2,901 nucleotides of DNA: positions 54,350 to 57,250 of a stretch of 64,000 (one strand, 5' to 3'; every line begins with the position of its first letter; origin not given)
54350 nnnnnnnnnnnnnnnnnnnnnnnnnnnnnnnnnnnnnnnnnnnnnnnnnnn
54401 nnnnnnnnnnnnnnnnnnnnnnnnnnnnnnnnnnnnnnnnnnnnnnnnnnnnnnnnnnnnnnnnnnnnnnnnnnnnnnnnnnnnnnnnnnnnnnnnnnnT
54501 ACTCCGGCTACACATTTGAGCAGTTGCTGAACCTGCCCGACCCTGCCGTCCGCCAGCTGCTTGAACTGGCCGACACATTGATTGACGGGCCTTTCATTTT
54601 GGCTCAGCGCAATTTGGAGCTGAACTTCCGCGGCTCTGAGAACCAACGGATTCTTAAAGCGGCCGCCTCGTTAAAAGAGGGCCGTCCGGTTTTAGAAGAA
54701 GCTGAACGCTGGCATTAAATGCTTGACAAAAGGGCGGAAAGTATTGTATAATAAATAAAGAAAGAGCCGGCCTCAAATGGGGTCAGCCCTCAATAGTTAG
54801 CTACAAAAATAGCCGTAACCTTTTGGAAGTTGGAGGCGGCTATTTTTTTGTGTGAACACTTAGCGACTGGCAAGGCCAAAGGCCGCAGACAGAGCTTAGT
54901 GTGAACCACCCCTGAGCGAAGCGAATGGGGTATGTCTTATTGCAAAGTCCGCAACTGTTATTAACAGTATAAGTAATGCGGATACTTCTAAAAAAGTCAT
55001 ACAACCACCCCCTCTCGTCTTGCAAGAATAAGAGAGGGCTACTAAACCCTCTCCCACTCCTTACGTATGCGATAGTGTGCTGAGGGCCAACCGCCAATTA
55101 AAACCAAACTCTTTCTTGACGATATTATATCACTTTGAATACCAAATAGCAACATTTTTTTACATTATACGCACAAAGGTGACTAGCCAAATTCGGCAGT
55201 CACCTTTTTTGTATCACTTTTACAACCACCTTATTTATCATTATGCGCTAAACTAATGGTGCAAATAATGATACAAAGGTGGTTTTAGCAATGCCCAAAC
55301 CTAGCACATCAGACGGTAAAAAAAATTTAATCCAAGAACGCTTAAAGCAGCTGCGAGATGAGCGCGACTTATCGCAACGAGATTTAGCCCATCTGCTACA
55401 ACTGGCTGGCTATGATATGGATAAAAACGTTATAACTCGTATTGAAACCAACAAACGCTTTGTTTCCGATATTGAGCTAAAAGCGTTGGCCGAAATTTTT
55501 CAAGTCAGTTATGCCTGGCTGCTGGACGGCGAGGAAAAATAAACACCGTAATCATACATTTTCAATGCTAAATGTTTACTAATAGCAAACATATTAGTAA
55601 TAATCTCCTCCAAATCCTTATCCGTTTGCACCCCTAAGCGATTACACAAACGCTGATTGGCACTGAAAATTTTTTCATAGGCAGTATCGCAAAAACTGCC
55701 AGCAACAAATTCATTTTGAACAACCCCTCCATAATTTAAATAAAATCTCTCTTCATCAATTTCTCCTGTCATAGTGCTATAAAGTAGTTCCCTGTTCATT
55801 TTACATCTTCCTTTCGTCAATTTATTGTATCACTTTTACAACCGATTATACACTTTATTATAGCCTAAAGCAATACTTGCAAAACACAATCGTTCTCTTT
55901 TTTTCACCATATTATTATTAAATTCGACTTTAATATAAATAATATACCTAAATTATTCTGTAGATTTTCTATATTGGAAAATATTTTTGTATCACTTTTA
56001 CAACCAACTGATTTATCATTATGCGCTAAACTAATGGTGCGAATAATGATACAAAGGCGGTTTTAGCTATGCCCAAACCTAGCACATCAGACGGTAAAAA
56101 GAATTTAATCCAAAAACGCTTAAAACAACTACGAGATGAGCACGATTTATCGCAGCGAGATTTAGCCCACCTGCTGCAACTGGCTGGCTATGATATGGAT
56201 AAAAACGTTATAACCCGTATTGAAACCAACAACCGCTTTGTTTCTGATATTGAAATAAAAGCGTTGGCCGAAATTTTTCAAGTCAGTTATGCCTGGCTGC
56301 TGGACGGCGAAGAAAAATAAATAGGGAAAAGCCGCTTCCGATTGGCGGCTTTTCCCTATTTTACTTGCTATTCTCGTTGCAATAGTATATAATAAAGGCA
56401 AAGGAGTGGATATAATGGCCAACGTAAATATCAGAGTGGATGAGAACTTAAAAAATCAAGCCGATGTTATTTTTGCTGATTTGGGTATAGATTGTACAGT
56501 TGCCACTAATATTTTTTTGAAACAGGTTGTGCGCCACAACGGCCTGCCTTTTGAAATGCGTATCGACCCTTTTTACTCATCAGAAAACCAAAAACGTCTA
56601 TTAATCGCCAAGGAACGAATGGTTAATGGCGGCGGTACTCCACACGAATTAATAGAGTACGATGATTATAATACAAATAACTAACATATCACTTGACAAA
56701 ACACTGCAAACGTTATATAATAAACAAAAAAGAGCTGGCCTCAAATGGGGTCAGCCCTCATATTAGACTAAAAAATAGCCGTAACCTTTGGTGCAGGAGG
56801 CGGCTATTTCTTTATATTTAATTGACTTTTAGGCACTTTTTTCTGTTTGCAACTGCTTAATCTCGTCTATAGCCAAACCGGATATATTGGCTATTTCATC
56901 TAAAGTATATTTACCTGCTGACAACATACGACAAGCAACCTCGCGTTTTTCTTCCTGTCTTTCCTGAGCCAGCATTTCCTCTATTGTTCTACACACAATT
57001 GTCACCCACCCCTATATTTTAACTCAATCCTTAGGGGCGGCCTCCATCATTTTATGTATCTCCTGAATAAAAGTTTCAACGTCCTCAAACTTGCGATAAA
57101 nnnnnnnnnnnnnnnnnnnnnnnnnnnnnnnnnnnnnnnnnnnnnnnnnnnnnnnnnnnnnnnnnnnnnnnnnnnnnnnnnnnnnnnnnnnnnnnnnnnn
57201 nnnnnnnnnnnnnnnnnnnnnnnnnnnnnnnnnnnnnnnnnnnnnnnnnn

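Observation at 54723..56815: Two paralogous ~90-nt small transcription units bracket the accessory insert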

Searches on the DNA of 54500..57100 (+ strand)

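Call 4: search_rna_families(source=window, start=54500, end=57100, threshold=evalue, max_evalue=10, show_alignments=4)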
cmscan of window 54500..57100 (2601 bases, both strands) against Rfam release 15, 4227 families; matches with E-value up to 10: 15.
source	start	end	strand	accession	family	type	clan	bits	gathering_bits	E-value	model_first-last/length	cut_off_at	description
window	56715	56823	+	RF00242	ctRNA_pT181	Gene; antisense;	-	32.9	56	0.052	1-94/94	no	ctRNA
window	56309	56357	+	RF02376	antisense_SR1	Gene; sRNA;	-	27.3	45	0.012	159-208/210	no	SR1 sRNA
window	56720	56818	-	RF00558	L20_leader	Cis-reg; leader;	-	22.8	58.7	0.19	1-127/127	no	Ribosomal protein L20 leader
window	56317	56363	+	RF00143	mir-6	Gene; miRNA;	CL00083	21.1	58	1.6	1-74/74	no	mir-6 microRNA precursor family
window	56271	56358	+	RF00506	Thr_leader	Cis-reg; leader;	-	20.7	55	0.87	1-118/118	no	Threonine operon leader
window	56723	56836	-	RF04182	GibS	Gene; sRNA;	-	20.5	115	8.8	1-142/142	no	GibS sRNA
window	56323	56363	-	RF00125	IS128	Gene; sRNA;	-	19.9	80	0.45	158-198/209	no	IS128 RNA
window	56272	56369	+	RF02029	sraA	Gene; sRNA;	-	19.4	56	10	1-95/95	no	sraA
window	55175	55284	-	RF01816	RsaA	Gene; sRNA;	-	18.6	50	6.1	1-134/134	no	RNA Staph. aureus A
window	55217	55290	+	RF03648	mir-9413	Gene; miRNA;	-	18.4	100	3.8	1-68/68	no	mir-9413 microRNA precursor family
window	56201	56263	-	RF01388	isrD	Gene; sRNA;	-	16.8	37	5.1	1-51/51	no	isrD Hfq binding RNA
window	54752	54848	-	RF00558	L20_leader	Cis-reg; leader;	-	16.7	58.7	6.1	1-127/127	no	Ribosomal protein L20 leader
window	54806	54902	-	RF02552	RcsR1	Gene; sRNA;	-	16.6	60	4.1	1-96/96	no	RcsR1 sRNA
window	56253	56361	+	RF00516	ylbH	Cis-reg; leader;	-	15.8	50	3.2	1-122/122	no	ylbH leader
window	56933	56989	-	RF00084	CsrC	Gene; sRNA;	CL00106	9.9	61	6.8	48-102/255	no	CsrC RNA family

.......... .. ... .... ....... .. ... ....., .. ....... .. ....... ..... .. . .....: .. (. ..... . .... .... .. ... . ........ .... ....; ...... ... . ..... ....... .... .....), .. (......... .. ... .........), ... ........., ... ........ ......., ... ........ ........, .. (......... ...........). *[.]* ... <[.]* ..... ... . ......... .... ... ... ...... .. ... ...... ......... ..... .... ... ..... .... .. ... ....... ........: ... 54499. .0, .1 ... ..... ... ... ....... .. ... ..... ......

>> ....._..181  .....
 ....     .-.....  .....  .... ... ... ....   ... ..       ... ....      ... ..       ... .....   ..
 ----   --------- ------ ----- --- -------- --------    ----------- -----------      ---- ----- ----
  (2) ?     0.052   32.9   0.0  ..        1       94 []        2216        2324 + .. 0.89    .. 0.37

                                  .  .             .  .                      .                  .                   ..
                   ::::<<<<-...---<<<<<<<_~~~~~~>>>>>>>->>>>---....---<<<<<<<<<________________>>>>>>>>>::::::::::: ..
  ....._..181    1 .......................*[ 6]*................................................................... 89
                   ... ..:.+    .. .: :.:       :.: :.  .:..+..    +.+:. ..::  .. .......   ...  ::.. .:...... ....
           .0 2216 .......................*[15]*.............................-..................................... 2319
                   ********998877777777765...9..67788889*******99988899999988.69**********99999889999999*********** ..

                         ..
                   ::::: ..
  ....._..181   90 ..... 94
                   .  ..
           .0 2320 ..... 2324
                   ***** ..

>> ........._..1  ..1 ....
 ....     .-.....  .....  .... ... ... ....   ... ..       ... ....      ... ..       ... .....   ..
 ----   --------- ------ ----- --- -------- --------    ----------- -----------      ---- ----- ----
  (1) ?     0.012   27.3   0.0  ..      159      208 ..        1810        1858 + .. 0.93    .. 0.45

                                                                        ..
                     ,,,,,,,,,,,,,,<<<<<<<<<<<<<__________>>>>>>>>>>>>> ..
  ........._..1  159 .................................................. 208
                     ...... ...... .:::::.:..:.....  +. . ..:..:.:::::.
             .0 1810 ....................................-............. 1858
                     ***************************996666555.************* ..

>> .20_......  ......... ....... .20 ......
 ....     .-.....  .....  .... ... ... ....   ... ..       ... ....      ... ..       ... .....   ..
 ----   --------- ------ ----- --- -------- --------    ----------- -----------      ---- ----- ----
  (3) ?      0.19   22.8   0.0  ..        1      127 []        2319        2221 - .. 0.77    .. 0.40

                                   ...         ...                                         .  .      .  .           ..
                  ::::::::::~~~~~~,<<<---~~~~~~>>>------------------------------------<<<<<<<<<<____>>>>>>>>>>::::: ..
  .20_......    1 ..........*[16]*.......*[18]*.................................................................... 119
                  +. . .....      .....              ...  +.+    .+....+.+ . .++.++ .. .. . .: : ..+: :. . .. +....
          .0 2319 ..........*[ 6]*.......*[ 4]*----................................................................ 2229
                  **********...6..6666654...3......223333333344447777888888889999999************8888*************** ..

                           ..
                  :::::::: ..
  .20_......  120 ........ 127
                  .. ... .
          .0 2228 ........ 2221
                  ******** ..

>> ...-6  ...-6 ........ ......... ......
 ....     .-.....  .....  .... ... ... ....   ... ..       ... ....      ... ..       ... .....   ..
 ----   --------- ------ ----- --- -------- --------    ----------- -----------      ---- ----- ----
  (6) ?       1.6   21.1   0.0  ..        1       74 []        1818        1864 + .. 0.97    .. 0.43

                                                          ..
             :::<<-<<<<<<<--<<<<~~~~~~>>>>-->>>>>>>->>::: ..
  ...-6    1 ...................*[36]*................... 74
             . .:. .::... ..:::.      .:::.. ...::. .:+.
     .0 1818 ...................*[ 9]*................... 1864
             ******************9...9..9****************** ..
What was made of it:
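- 56728..56813 (+): Unit 2 predicted small RNA of about 86 nt: hairpin 1 at 56731-56758, bidirectional terminator at 56770-56813. Best Rfam match is ctRNA_pT181 at 32.9 bits against a gathering score of 56 (call 4).
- On Rfam ctRNA_pT181 (RF00242): 32.9 bits, E = 0.052, unit 2 only (call 4).
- Closest known: Rfam RF00242 ctRNA_pT181. Same: It is the best Rfam match to unit 2 (call 4).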

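Call 10: search_dna_similar(query=window:54723-54855:+, collection=plasmids, mode=distant, max_evalue=1)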
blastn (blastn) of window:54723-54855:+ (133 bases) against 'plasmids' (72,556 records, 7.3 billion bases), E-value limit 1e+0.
No match.
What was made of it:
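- Closest known: Rfam RF00242 ctRNA_pT181. Different: Blastn finds nothing in the plasmid collection (call 10).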

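Call 11: search_dna_similar(query=window:54723-54855:+, collection=phages, mode=distant, max_evalue=1)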
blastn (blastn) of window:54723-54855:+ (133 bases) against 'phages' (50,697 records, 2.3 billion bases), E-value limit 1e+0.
Records with a match: 4; places in all: 4; records where one place covers at least 80% of the query: 0.
Best place of each record, by identity: 95-99% 1; 80-90% 3.
By first word of the organism name: Clostridium 2; Bacteriophage 1; Staphylococcus 1.
By host as written in the record: Clostridium difficile 2; - 1; Staphylococcus epidermidis F12 1.
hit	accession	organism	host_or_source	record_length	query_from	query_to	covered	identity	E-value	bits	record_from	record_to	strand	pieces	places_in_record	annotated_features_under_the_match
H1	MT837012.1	Bacteriophage sp.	human fecal samples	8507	1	41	31%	87.8%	7e-4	49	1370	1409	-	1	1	record has no annotation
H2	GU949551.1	Clostridium phage phiCD6356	Clostridium difficile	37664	16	44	22%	89.7%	4e-1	40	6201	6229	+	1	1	hypothetical protein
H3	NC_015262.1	Clostridium phage phiCD6356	Clostridium difficile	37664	16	44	22%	89.7%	4e-1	40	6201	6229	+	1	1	hypothetical protein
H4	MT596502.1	Staphylococcus phage vB_SepM_BE05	Staphylococcus epidermidis F12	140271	19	42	18%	95.8%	4e-1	40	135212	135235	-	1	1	none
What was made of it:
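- Blastn finds nothing meaningful in plasmid or phage collections (calls 10, 11).
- Tried and rejected: Blastn of unit 1 against plasmids and phages gave nothing meaningful (calls 10, 11).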

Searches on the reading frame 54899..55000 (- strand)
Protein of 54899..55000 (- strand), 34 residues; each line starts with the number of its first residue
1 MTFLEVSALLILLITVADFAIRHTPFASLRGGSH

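Call 14: search_protein_families(library=pfam, proteins=[window:54899-55000:-], max_evalue=1)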
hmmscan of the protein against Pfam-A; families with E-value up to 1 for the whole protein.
seq(34 aa): 0 families

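Call 22: search_protein_families(library=ncbifam, proteins=[window:54899-55000:-], max_evalue=10)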
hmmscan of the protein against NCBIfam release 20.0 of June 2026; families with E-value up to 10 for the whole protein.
seq(34 aa): 0 families

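Call 34: search_dna_similar(query=window:54899-55000:-, collection=plasmids, mode=protein, max_evalue=10)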
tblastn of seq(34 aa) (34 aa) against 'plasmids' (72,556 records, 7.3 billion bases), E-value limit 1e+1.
No match.

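Call 49: search_protein_representatives(protein=window:54899-55000:-)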
Query: 34 residues. Proteins with E-value up to 0.001 (for the whole library): 1; up to 1e-10: 0; up to 1e-30: 0. The best 1 are listed.
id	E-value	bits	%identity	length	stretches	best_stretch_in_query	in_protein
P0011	1.7e-05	39.1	96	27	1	1-24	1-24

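Call 72: search_protein_families(library=phrogs, proteins=[window:54899-55000:-], max_evalue=1)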
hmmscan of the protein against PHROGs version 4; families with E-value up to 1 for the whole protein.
seq(34 aa): 0 families
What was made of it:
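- The peptide matches no known toxin family (calls 14, 22, 34, 49, 72).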

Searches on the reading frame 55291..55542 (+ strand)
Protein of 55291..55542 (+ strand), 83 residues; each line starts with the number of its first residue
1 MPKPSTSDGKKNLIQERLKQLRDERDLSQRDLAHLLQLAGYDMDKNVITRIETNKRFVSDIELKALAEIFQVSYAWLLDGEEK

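Call 14: search_protein_families(library=pfam, proteins=[window:55291-55542:+], max_evalue=1)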
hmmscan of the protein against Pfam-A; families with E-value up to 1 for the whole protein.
window:55291-55542:+ (83 aa): 8 families
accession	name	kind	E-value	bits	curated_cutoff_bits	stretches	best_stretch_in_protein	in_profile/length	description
PF01381.28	HTH_3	-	1.4e-09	38.3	23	1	18-77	1-55/55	Helix-turn-helix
PF12844.13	HTH_19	-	2.1e-09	37.6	30.2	1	16-82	2-63/64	Helix-turn-helix domain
PF13560.12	HTH_31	-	1.4e-07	32.1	27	1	17-73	5-57/64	Helix-turn-helix domain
PF13443.12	HTH_26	-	0.0031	18.2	22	1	17-73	1-53/63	Cro/C1-type HTH DNA-binding domain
PF02947.19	Flt3_lig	-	0.056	14.1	25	1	23-69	46-91/131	flt3 ligand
PF02338.25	OTU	-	0.068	14.1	23.3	1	42-72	52-82/128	OTU-like cysteine protease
PF13744.12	HTH_37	-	0.074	13.3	27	1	17-39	22-44/80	Helix-turn-helix domain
PF18606.7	HTH_53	-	0.25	11.5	30.6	1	18-42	19-43/62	Zap helix turn helix N-terminal domain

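Call 22: search_protein_families(library=ncbifam, proteins=[window:55291-55542:+], max_evalue=10)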
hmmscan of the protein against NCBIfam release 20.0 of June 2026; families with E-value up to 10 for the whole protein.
window:55291-55542:+ (83 aa): 12 families
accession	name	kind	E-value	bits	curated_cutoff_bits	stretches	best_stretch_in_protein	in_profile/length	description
NF007257.0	PRK09706.1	subfamily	1.3e-05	25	101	1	11-82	3-69/135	transcriptional repressor DicA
NF041951.1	phage_RstR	subfamily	1.9e-05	24.9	80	1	14-81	3-65/108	RstR family transcriptional repressor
NF038139.1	Reg_Aceta_RamB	equivalog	3.2e-05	22.8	700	1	15-75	4-59/465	acetate metabolism transcriptional regulator RamB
TIGR03070.1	couple_hipB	subfamily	0.00033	20.6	71.65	1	17-56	6-40/58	type II toxin-antitoxin system Y4mF family antitoxin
NF041575.1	antitoxPezA_Strep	equivalog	0.0017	18.4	290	1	14-78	2-61/158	type II toxin-antitoxin system antitoxin PezA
NF006015.0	PRK08154.1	subfamily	0.0058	15.8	204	1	14-82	31-94/314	anaerobic benzoate catabolism transcriptional regulator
TIGR03830.1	CxxCG_CxxCG_HTH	subfamily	0.023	14.5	61.8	1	10-55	62-102/127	type II TA system antitoxin MqsA family protein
NF007408.0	PRK09943.1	equivalog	0.025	14.2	211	1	14-77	8-66/185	HTH-type transcriptional regulator PuuR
TIGR00270.2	TIGR00270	equivalog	0.038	13.8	110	1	15-64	77-121/159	multiprotein bridging factor aMBF1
TIGR03764.1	ICE_PFGI_1_parB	hypoth_equivalog_domain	0.04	13.6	143.75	1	24-53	136-165/260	ParB family protein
NF033852.1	fulvocin_rel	subfamily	0.075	13.9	35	1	6-65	9-70/150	bacteriocin fulvocin C-related protein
NF003054.0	PRK03975.1-1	equivalog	0.14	12.1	239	1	21-52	10-41/171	putative transcriptional regulator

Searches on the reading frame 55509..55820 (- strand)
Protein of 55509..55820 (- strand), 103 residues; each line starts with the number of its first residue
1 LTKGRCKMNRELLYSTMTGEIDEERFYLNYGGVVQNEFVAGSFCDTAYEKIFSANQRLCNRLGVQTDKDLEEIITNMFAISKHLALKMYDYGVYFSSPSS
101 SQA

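Call 14: search_protein_families(library=pfam, proteins=[window:55509-55820:-], max_evalue=1)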
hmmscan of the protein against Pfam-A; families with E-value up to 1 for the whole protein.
window:55509-55820:- (103 aa): 2 families
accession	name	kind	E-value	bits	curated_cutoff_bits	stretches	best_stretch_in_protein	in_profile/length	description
PF12856.12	ANAPC9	-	0.12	13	25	1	65-99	18-52/119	Anaphase-promoting complex subunit 9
PF15191.11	Synaptonemal_3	-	0.16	12.3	27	1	63-99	18-54/92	Synaptonemal complex central element protein 3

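Call 20: find_encoding_contigs(protein=window:55509-55820:-, flank=6000, max_places=10)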
Protein window:55509-55820:- (103 aa): no gene with exactly this product is on record in the collection.

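Call 22: search_protein_families(library=ncbifam, proteins=[window:55509-55820:-], max_evalue=10)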
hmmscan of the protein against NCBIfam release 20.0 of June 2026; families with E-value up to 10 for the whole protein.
window:55509-55820:- (103 aa): 0 families

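Call 37: find_homologous_proteins(query=window:55512-55799:-, max_evalue=0.001)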
Query window:55512-55799:- (96 aa): 1 proteins with E <= 0.001 among 1 candidates.
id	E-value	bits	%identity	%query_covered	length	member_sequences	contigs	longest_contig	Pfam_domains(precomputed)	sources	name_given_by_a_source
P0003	4.2e-57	208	100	100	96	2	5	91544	-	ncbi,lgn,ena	-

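Call 38: find_encoding_contigs(protein=P0003, flank=3000, max_places=6)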
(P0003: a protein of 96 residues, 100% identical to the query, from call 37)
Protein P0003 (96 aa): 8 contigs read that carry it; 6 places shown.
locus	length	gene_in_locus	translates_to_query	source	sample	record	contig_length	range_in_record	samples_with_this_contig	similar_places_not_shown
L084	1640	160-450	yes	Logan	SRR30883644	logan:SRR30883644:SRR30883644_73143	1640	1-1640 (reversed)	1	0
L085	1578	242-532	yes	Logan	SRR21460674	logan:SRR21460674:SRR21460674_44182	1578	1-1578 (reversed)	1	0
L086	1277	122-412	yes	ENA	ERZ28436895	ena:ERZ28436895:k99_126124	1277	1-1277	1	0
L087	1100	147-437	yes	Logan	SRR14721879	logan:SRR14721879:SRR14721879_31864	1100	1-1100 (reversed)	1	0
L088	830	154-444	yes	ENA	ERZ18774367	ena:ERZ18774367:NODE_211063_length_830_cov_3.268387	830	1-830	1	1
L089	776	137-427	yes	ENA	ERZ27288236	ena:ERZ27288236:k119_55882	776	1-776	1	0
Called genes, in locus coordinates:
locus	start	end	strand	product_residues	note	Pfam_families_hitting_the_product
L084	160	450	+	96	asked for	-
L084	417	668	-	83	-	PF12844:HTH_19, PF01381:HTH_3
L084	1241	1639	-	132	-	?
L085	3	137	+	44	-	?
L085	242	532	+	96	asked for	-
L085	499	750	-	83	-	PF12844:HTH_19, PF13560:HTH_31 (weak), PF01381:HTH_3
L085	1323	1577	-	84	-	?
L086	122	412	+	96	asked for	-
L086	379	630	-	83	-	PF12844:HTH_19, PF13560:HTH_31 (weak), PF01381:HTH_3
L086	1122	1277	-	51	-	?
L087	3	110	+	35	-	?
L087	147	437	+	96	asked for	-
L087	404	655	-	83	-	PF12844:HTH_19, PF13560:HTH_31 (weak), PF01381:HTH_3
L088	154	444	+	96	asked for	-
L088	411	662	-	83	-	PF12844:HTH_19, PF13560:HTH_31 (weak), PF01381:HTH_3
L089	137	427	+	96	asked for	-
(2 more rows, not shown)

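Call 46: find_encoding_contigs(protein=P0007, flank=3000)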
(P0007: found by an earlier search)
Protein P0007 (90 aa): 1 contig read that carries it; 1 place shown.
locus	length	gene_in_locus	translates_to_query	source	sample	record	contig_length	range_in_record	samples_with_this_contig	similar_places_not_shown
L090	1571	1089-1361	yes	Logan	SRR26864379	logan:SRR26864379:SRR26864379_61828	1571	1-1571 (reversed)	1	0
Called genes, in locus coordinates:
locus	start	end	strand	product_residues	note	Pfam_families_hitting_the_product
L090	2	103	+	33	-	?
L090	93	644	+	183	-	PF13353:Fer4_12, PF04055:Radical_SAM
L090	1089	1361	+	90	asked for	PF04221:RelB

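Call 72: search_protein_families(library=phrogs, proteins=[window:55512-55799:-], max_evalue=1)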
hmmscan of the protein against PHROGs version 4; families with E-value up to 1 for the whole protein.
window:55512-55799:- (96 aa): 1 family
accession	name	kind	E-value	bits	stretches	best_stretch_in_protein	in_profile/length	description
phrog_1617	-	unknown function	0.011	15.8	1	43-85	130-172/273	-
